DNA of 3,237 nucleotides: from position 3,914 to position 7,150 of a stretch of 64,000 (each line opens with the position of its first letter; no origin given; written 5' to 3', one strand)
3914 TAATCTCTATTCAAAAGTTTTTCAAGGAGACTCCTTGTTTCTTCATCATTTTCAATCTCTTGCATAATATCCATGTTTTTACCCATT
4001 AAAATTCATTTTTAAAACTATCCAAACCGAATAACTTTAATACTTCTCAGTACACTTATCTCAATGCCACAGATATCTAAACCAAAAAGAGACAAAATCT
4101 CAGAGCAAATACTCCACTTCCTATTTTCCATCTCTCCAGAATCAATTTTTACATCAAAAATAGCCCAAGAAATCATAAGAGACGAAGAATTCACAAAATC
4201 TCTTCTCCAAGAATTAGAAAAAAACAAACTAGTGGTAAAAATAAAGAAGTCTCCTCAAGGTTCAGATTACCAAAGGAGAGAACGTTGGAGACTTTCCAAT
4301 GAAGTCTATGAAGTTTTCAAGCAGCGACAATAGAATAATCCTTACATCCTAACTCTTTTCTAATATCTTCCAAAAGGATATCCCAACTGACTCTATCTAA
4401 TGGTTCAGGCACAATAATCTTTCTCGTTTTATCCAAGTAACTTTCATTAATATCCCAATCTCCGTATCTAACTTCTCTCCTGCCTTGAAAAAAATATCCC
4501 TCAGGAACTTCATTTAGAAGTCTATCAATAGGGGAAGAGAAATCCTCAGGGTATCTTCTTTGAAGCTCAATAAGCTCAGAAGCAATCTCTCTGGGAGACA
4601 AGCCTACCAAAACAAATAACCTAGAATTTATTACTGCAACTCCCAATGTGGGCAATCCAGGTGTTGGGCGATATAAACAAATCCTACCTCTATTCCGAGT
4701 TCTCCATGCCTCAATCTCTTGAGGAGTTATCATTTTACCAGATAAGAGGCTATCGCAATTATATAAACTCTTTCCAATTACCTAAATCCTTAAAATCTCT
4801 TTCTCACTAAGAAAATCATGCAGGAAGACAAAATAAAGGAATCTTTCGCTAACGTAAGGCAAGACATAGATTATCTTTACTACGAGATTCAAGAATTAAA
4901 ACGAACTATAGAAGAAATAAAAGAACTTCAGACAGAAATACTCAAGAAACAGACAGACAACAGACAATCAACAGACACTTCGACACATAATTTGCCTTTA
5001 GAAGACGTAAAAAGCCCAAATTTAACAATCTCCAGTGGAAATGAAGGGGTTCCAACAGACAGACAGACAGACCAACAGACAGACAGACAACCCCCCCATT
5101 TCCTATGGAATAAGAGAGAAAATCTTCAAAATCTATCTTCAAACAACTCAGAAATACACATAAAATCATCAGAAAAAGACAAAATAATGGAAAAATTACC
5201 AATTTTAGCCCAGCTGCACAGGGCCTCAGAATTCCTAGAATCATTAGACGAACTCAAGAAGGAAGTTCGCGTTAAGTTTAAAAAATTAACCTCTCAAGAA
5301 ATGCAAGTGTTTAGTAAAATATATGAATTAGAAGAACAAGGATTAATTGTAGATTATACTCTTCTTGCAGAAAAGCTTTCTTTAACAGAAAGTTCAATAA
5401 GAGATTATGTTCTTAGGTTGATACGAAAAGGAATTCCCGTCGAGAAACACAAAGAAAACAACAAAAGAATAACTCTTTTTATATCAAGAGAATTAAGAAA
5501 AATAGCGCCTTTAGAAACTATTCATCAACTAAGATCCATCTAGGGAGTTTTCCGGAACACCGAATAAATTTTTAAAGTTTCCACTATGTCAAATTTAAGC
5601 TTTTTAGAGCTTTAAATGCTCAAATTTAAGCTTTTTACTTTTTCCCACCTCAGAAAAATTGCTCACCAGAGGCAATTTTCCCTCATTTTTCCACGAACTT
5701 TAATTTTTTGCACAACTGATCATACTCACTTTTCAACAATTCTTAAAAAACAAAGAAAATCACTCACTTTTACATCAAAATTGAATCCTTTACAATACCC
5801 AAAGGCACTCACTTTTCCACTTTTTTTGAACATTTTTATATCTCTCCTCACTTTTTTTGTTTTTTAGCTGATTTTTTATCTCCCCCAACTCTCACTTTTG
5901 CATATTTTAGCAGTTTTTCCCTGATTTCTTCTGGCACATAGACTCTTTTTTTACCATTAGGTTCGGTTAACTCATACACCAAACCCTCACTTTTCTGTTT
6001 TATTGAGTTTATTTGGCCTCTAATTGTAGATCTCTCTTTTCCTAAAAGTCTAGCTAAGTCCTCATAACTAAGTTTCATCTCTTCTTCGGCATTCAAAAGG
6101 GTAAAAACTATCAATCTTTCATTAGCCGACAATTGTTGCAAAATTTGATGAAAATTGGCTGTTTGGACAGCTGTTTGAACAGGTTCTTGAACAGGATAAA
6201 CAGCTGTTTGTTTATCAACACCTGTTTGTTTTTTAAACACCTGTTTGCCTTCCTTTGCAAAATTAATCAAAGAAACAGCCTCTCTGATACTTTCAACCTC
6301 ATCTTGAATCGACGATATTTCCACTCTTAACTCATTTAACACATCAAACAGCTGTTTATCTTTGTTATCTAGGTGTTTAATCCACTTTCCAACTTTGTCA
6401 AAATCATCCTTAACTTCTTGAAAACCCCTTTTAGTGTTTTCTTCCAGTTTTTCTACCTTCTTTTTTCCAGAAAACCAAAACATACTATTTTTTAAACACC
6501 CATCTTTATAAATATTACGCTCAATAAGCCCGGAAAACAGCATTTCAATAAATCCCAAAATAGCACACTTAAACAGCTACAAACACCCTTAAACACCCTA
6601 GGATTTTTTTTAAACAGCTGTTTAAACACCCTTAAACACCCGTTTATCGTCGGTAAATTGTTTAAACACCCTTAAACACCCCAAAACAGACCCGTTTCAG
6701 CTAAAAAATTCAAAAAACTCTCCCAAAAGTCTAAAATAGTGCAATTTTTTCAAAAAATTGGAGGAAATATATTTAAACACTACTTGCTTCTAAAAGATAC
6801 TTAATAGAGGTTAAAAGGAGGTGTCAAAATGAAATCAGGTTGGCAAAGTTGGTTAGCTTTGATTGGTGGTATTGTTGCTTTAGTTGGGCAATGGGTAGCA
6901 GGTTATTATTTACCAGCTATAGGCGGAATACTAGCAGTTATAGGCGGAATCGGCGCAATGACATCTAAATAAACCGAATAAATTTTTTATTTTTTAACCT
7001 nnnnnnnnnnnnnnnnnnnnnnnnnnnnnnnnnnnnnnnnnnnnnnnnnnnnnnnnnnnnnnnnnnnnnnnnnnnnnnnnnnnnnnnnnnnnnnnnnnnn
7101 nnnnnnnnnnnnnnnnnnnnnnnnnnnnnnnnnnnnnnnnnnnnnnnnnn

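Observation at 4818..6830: Convergent pair of coiled-coil + winged-helix paralogs embedded in periodic iteron-like repeats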

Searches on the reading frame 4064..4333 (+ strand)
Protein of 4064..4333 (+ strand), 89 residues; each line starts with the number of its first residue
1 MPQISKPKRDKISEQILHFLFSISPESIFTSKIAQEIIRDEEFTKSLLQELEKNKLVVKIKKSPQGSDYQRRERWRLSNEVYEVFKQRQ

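Call 12: search_protein_families(library=ncbifam, proteins=[window:4064-4333:+], max_evalue=1)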
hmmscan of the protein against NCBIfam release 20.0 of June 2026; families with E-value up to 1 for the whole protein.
window:4064-4333:+ (89 aa): 1 family
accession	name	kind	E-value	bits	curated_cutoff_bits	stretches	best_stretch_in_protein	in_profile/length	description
TIGR01884.1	cas_HTH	subfamily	0.03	13.7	60.2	1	31-63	160-192/202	CRISPR-associated CARF protein Csa3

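Call 13: search_protein_families(library=pfam, proteins=[window:4064-4333:+], max_evalue=1)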
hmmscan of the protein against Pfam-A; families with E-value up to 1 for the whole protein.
window:4064-4333:+ (89 aa): 3 families
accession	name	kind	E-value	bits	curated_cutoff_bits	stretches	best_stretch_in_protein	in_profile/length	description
PF22979.2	HTH_69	-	0.055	13.8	27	1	22-61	21-60/69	Winged helix-turn-helix domain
PF07381.18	EarA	-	0.18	12.1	22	1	11-42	9-40/90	EarA-like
PF04703.18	FaeA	-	0.2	12.5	20.7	1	13-65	2-50/62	FaeA-like protein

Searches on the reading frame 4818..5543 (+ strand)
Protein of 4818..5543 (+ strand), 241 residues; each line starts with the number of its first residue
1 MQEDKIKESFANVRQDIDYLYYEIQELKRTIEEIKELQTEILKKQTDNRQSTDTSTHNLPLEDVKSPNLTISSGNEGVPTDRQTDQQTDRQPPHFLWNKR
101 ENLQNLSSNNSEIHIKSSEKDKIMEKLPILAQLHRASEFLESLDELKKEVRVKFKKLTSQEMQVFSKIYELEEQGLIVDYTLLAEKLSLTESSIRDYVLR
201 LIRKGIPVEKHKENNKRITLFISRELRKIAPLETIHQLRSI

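Call 12: search_protein_families(library=ncbifam, proteins=[window:4818-5543:+], max_evalue=1)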
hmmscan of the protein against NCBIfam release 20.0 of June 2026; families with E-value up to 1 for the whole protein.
window:4818-5543:+ (241 aa): 3 families
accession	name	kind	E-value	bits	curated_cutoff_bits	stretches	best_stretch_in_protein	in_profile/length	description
NF040947.1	trans_reg_LysM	equivalog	0.0033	17.2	180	1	168-206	8-46/136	HTH-type transcriptional regulator LysM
NF040939.2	trans_reg_lrs14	equivalog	0.14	12.2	90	1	156-218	18-76/103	Lrs14 family HTH-type transcriptional regulator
NF010757.0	PRK14160.1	equivalog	0.24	10.7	184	1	12-158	12-149/211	nucleotide exchange factor GrpE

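Call 13: search_protein_families(library=pfam, proteins=[window:4818-5543:+], max_evalue=1)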
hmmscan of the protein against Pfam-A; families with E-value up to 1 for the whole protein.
window:4818-5543:+ (241 aa): 7 families
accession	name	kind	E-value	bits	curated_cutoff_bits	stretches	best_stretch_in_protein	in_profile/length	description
PF20319.3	DUF6614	-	0.015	15.8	25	1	168-200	27-59/116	Family of unknown function (DUF6614)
PF01325.25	Fe_dep_repress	-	0.026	15.2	26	1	159-206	4-51/60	Iron dependent repressor, N-terminal DNA binding domain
PF13412.12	HTH_24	-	0.029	14.4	21.9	1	183-206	23-46/48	Winged helix-turn-helix DNA-binding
PF08279.18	HTH_11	-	0.03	14.6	25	1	181-212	19-50/55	HTH domain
PF13730.12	HTH_36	-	0.15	12.4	25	1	179-206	27-54/55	Helix-turn-helix domain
PF05082.18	Rop-like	-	0.18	12.1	27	0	143-184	3-39/64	Rop-like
PF20162.4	Etd1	-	0.44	11.5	27.5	0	17-51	51-85/98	Septation protein etd1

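Call 16: find_homologous_proteins(query=window:4818-5543:+)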
Query window:4818-5543:+ (241 aa): 1190 proteins with E <= 0.001 among 1651 candidates; the best 120 are listed.
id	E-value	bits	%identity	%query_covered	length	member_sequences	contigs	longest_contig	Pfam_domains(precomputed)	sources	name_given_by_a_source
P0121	2.1e-131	454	91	100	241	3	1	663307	-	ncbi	-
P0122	1.5e-101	356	73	100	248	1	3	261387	-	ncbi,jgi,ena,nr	ncbi:hypothetical protein COU60_01195 [Candidatus Pacearchaeota archaeon CG10_big_fil_rev_8_21_14_0_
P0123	3.5e-64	234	55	99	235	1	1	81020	-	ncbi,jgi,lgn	-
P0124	2.2e-63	232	53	99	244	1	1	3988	-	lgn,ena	-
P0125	6.8e-62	227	54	99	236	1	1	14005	-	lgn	-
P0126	6.1e-58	214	52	99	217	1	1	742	-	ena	-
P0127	7.4e-57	210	49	99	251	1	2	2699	-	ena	-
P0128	5.3e-56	208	48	100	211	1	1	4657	-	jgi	-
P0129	9.9e-56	207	49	99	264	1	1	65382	-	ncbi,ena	-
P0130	3.5e-55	205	50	99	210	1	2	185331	-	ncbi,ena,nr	ncbi:MAG: hypothetical protein IIA87_00220 [Nanoarchaeota archaeon]|nr:hypothetical protein [Nanoarc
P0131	3.8e-54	202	49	100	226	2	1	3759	-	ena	-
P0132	4.5e-54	201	46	100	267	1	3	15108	-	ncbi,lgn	-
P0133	5.6e-54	201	50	99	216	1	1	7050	-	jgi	-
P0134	1.2e-53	200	50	100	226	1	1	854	-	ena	-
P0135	1.6e-53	200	45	100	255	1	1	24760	-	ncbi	-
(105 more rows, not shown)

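Call 31: search_solved_structures(query=A2, max_evalue=1)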
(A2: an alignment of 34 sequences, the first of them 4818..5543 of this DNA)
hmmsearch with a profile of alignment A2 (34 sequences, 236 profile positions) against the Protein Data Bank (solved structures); distinct sequences matched with E-value up to 1: 18.
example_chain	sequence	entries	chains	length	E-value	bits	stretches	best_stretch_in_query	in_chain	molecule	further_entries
2ynz_A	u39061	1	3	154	0.05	16.5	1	11-90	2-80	GENERAL CONTROL PROTEIN GCN4, PUTATIVE INNER MEMBRANE PROTEIN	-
6jfv_B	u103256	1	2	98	0.059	16.2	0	12-44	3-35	Keratin, type II cytoskeletal 5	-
3tnu_B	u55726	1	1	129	0.071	16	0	11-44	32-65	Keratin, type II cytoskeletal 5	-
7fby_A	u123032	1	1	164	0.075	15.9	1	162-201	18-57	Transcriptional regulatory protein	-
8vhs_A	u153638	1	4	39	0.14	15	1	5-35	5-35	Cu-4SCC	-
3vyi_A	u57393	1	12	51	0.14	15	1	12-46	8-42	Voltage-gated hydrogen channel 1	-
5zhy_A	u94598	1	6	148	0.14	14.9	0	3-51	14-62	Spike glycoprotein, Spike glycoprotein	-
1i1g_A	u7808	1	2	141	0.16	14.8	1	163-213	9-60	TRANSCRIPTIONAL REGULATOR LRPA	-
9w4v_A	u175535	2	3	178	0.17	14.7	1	162-201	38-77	Uncharacterized HTH-type transcriptional regulator PH0140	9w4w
5zuv_A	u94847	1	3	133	0.25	14.1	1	3-88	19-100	Spike glycoprotein,Spike glycoprotein,inhibitor EK1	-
5u5b_A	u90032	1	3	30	0.33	13.7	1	12-36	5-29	Designed trimeric coiled coil peptide with two terpyridine side chains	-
4dzl_A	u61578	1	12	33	0.39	13.5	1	11-36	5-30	COILED-COIL PEPTIDE CC-TRI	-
6xxz_A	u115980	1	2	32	0.46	13.3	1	13-38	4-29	2-EK-4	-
8b45_B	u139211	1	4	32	0.55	13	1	11-36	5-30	CC-Tri-(UbUc)4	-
6oln_A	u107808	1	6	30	0.58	13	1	4-29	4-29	Designed trimeric coiled coil peptide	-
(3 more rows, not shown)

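Call 67: search_protein_families(library=pfam, alignment_id=A2, max_evalue=0.01)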
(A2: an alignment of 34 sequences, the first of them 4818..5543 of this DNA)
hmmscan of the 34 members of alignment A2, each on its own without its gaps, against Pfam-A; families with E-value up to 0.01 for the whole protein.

A. member 1, window:4818-5543:+ (241 aa): 0 families

B. families by the number of members that match (of 34 scanned): 36 families (the first 25 are shown)
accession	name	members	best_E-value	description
PF08279.18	HTH_11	17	6.2e-07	HTH domain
PF21984.2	DnaD_N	11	9.6e-05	DnaD N-terminal domain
PF01325.25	Fe_dep_repress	9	2.3e-05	Iron dependent repressor, N-terminal DNA binding domain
PF13730.12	HTH_36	8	8.7e-07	Helix-turn-helix domain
PF13412.12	HTH_24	8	3.2e-06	Winged helix-turn-helix DNA-binding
PF20319.3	DUF6614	3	0.00049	Family of unknown function (DUF6614)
PF14493.12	HTH_40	2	0.00079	Helix-turn-helix domain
PF16888.10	YwqH-like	2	0.0017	YwqH-like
PF06419.17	COG6_N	2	0.0023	Conserved oligomeric complex COG6, N-terminal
PF20651.3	EXOC6_Sec15_N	2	0.0064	Exocyst complex component EXOC6/Sec15, N-terminal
PF02050.21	FliJ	1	4.9e-05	Flagellar FliJ protein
PF08280.17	HTH_Mga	1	0.00094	M protein trans-acting positive regulator (MGA) HTH domain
PF13551.12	HTH_29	1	0.001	Winged helix-turn helix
PF01978.25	TrmB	1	0.0013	Sugar-specific transcriptional regulator TrmB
PF05103.18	DivIVA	1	0.002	DivIVA protein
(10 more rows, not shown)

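Call 68: predict_structure(alignment_id=A2)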
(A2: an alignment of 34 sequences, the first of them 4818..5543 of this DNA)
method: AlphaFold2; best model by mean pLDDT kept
length: 241 residues; sequences in the alignment: 34
mean_pLDDT: 73.9   pTM: 0.43
mean pLDDT of the five models: 73.9, 73.0, 72.1, 71.2, 70.4
residues with pLDDT >= 90: 91; 70-90: 64; 50-70: 14; < 50: 72
segments of 3 or more residues with pLDDT < 50: 47-80, 82-84, 86-88, 93-122
pLDDT, mean of each block of 10 residues (from residue 1): 83 95 96 90 58 41 43 45 47 45 42 40 56 80 86 91 95 92 94 95 93 88 88 88 80
secondary structure, 60 per line:
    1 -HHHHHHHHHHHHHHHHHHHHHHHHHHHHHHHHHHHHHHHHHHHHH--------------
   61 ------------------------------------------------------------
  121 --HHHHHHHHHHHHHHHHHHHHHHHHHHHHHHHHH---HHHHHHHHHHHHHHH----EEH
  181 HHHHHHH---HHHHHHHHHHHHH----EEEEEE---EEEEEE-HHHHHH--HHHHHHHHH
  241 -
elements in order: H2-46 H123-155 H159-173 H180-187 H191-203 E208-213 E217-222 H224-229 H232-240

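Call 73: fold_search(model_id=the predicted structure, library=pdb)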
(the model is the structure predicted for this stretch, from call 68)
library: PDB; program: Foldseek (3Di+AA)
matches with E <= 10: 1442; with E <= 0.001: 7
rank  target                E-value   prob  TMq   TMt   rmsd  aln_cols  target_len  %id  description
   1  5h3r_B                5.6e-04  1.00  0.28  0.46  13.8       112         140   17  Crystal Structure of mutant MarR C80S from E.coli complexed with operator DNA (released 2017-08-02)
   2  1s3j_A                6.3e-04  1.00  0.29  0.46  12.4       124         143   16  X-ray crystal structure of YusO protein from Bacillus subtilis (released 2004-04-13)
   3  3voe_A                7.1e-04  1.00  0.28  0.47  11.1       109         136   17  Crystal Structure of wild type MarR (apo form) from E.coli (released 2013-03-06)
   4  4yif_B                7.1e-04  1.00  0.28  0.46  12.0       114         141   11  Crystal structure of Rv0880 (released 2015-06-10)
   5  5h3r_A                8.1e-04  1.00  0.28  0.46  14.9       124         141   20  Crystal Structure of mutant MarR C80S from E.coli complexed with operator DNA (released 2017-08-02)
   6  4yif_C                9.2e-04  1.00  0.26  0.41  11.6       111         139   14  Crystal structure of Rv0880 (released 2015-06-10)
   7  2nyx_B                9.8e-04  1.00  0.28  0.43  15.1       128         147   14  Crystal structure of RV1404 from Mycobacterium tuberculosis (released 2006-12-05)
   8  3bj6_A                1.0e-03  1.00  0.28  0.42  12.6       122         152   13  Crystal structure of MarR family transcription regulator SP03579 (released 2007-12-18)
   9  1s3j_B                1.2e-03  1.00  0.29  0.46  12.1       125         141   15  X-ray crystal structure of YusO protein from Bacillus subtilis (released 2004-04-13)
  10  3vod_B                1.3e-03  1.00  0.28  0.46  11.3       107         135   18  Crystal Structure of mutant MarR C80S from E.coli (released 2013-03-06)
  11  3bj6_B                1.3e-03  1.00  0.28  0.42  12.6       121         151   13  Crystal structure of MarR family transcription regulator SP03579 (released 2007-12-18)
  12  4zzl_A                1.3e-03  1.00  0.27  0.42  19.3       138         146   16  MexR R21W derepressor mutant causing multidrug resistance in P. aeruginosa by mexAB-oprM efflux pump expression (released 2016-07-27)
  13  3vod_A                1.4e-03  1.00  0.28  0.48  11.1       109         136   17  Crystal Structure of mutant MarR C80S from E.coli (released 2013-03-06)
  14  3eco_A                1.5e-03  1.00  0.30  0.50  10.6       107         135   14  Crystal structure of MepR, a transcription regulator of the Staphylococcus aureus multidrug efflux pump MepA (released 2009-02-10)
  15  4l9t_B                1.5e-03  1.00  0.30  0.49   9.5       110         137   13  Crystal structure of MepR F27L mutant from multidrug resistant S. aureus clinical isolate (released 2013-09-11)
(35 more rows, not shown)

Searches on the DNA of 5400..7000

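Call 25: search_rna_families(source=window, start=5400, end=7000, threshold=evalue, max_evalue=10)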
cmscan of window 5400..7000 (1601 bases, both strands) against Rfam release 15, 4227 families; matches with E-value up to 10: 6.
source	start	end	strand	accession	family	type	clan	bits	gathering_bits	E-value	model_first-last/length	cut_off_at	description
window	6176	6247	-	RF03482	mir-4774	Gene; miRNA;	-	20.3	85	1.6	1-76/76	no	mir-4774 microRNA precursor family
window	6135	6221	+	RF02366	Yfr19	Gene; sRNA;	-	19.7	70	7.3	1-82/82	no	Cyanobacterial functional RNA 19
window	5609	5655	-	RF02418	Spd-sr07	Gene; sRNA;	-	19.5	55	5.8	1-63/63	no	Streptococcus sRNA Spd-sr07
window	6753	6824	+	RF02443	SpR08_sRNA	Gene; sRNA;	-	18.3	80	5.6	1-73/73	no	Streptococcus sRNA SpR08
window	6102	6215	-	RF02986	FuFi-1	Gene; sRNA;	-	16.7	59.6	0.74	1-175/175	no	FuFi-1 RNA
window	6682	6771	-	RF02716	sno_ncR3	Gene; snRNA; snoRNA; CD-box;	-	15.5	88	5.1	1-75/75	no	Small nucleolar RNA ncR3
